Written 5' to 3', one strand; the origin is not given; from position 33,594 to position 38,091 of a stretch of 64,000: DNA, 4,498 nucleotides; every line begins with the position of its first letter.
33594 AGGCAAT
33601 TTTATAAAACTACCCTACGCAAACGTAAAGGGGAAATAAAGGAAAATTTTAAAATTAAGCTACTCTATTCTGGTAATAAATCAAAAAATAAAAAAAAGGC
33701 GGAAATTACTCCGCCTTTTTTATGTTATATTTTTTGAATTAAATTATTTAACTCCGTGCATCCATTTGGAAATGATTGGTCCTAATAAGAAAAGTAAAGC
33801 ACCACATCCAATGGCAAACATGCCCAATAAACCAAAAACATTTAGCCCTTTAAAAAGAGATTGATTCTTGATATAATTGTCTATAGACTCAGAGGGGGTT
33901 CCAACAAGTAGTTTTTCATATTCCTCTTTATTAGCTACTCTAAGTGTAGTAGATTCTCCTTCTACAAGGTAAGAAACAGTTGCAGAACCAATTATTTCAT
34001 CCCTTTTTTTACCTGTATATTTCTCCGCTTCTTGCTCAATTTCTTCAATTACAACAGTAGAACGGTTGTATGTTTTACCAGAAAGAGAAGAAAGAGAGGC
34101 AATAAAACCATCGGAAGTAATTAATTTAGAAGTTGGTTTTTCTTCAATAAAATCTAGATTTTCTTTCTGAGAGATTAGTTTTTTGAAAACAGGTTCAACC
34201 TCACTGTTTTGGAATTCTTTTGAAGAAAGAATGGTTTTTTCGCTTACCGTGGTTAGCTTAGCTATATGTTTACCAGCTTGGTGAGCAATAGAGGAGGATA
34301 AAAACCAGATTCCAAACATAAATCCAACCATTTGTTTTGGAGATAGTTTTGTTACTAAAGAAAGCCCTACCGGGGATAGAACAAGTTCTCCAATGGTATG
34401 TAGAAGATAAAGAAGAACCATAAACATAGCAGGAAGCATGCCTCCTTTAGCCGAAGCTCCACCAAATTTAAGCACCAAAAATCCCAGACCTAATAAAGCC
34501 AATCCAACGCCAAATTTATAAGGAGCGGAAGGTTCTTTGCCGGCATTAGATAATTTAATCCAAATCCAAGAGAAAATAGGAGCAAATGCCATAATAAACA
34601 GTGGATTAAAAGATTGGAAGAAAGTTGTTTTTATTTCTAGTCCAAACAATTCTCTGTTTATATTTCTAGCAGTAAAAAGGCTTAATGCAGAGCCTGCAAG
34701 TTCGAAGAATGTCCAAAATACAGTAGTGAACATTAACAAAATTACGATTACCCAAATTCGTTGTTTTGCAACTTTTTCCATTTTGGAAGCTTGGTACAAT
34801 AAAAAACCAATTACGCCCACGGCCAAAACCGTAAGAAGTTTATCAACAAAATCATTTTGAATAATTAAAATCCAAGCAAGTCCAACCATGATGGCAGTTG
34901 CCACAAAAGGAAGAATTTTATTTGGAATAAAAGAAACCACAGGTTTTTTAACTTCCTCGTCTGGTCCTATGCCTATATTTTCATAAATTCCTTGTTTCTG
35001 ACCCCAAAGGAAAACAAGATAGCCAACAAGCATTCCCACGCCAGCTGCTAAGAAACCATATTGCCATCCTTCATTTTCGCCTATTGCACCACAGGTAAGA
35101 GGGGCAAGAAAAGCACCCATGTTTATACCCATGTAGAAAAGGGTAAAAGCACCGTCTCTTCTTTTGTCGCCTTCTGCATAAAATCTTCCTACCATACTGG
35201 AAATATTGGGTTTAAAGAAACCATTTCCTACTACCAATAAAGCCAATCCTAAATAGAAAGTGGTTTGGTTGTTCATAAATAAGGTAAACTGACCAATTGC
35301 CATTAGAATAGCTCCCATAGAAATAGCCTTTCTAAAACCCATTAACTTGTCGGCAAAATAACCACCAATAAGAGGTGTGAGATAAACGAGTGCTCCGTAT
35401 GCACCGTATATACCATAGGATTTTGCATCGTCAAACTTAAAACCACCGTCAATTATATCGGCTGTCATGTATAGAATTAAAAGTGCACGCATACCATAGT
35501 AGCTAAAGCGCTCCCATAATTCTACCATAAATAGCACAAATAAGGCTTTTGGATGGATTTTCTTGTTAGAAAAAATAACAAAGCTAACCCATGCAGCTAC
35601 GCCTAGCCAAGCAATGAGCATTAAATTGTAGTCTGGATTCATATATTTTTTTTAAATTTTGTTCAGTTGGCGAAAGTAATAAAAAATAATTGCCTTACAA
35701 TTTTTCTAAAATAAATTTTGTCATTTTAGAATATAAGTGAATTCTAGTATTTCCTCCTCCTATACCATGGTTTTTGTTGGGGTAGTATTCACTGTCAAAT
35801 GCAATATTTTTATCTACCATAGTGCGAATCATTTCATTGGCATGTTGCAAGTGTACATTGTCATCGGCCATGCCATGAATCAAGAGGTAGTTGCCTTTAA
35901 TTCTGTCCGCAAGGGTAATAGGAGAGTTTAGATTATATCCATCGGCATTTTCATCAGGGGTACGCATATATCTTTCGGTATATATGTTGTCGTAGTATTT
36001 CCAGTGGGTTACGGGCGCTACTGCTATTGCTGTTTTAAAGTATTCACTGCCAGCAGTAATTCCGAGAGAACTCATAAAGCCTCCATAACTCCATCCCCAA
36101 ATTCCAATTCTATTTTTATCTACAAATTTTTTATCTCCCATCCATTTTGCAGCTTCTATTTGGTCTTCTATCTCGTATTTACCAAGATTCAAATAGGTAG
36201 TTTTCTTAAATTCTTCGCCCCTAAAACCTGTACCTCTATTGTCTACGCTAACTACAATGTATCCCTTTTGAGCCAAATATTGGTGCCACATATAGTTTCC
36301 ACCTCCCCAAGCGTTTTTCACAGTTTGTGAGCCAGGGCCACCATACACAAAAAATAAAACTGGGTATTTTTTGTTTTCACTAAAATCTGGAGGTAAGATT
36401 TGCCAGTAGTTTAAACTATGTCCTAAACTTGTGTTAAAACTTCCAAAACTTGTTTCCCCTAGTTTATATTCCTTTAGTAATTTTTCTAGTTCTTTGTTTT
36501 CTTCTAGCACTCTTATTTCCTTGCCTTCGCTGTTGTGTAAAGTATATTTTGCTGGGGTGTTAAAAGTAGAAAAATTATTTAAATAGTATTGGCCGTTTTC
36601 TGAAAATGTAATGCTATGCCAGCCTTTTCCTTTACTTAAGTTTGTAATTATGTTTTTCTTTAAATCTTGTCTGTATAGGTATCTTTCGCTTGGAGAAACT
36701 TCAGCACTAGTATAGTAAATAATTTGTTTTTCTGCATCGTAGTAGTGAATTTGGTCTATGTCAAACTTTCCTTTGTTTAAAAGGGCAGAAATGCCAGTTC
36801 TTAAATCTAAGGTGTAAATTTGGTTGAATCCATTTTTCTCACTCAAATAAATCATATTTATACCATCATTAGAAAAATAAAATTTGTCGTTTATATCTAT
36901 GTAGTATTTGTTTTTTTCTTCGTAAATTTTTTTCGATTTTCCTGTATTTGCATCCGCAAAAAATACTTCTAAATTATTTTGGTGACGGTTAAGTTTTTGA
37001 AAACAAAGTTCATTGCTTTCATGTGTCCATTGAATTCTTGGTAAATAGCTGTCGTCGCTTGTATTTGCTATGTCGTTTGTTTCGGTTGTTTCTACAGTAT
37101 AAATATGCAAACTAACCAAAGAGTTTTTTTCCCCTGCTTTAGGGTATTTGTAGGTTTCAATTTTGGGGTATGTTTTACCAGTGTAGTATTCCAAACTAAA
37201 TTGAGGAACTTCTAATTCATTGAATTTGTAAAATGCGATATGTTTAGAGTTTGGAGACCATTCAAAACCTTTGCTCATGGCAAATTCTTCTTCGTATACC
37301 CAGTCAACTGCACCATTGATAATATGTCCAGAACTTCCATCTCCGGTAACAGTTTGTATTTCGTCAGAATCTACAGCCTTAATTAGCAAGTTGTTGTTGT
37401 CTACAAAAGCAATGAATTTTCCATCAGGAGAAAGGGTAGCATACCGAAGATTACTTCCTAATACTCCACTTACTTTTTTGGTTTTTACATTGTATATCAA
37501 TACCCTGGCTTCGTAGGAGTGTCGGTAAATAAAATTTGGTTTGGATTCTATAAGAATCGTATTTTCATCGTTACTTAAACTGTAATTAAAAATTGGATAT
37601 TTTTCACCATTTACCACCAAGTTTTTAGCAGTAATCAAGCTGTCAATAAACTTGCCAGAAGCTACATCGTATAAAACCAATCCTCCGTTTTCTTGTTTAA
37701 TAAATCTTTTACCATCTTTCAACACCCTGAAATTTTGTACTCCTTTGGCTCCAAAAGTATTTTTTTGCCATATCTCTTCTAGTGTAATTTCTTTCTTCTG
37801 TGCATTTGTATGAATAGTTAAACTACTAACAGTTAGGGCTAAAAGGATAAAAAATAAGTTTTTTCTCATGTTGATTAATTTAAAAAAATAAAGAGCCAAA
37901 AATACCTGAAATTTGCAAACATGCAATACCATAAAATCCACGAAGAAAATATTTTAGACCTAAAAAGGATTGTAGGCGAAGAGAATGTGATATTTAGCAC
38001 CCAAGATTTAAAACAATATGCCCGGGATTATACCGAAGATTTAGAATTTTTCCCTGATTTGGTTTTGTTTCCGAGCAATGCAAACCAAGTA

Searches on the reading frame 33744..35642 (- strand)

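Call 55: search_protein_families(library=ncbifam, proteins=[window:33744-35642:-], max_evalue=1e-10)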
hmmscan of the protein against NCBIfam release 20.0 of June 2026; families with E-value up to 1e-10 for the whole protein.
window:33744-35642:- (632 aa): 5 families
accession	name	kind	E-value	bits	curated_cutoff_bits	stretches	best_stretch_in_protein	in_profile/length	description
TIGR00924.1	yjdL_sub1_fam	subfamily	1.7e-113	380.2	130.2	1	30-471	8-448/475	oligopeptide:H+ symporter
NF007137.0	PRK09584.1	equivalog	9e-82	275.4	728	1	29-469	18-446/500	dipeptide/tripeptide permease DtpA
NF007575.0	PRK10207.1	equivalog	2.5e-79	267.3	856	1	30-469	12-443/489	dipeptide/tripeptide permease DtpB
NF012006.0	PRK15462.1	subfamily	1.8e-76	257.8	623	1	28-465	5-438/493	dipeptide permease DtpD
TIGR00926.1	2A1704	subfamily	9.7e-33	113.5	821.6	1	31-390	2-351/671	oligopeptide:H+ symporter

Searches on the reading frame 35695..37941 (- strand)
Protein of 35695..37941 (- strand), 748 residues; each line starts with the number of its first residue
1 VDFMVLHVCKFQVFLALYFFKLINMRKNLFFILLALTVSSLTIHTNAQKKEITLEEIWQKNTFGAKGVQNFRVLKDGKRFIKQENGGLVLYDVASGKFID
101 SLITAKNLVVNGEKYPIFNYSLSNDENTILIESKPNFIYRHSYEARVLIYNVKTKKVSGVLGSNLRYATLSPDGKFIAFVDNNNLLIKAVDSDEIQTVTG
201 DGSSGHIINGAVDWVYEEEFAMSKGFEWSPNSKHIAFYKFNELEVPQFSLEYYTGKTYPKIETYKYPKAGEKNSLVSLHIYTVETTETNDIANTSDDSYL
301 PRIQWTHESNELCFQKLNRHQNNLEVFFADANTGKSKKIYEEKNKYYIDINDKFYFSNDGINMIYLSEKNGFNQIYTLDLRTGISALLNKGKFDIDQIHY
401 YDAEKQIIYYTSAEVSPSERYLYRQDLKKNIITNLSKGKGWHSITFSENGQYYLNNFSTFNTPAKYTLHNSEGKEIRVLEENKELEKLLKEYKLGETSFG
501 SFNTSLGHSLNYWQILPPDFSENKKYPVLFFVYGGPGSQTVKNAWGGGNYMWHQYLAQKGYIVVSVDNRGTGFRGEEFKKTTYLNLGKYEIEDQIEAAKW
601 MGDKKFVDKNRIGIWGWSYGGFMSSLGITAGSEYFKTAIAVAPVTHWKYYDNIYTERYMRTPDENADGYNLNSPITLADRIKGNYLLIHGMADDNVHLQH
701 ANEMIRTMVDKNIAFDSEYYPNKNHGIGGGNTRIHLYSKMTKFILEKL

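Call 55: search_protein_families(library=ncbifam, proteins=[window:35695-37941:-], max_evalue=1e-10)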
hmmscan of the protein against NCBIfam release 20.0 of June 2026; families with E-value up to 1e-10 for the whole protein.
window:35695-37941:- (748 aa): 2 families
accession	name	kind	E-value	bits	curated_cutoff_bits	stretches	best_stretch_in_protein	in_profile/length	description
NF053518.1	DipepPtdsDpp5Prph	equivalog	4.3e-34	118.1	900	1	322-644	225-540/655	dipeptidyl-peptidase Dpp5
NF033523.0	lasso_peptidase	equivalog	2.8e-11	42.9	400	0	501-682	381-575/638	Atxe2 family lasso peptide isopeptidase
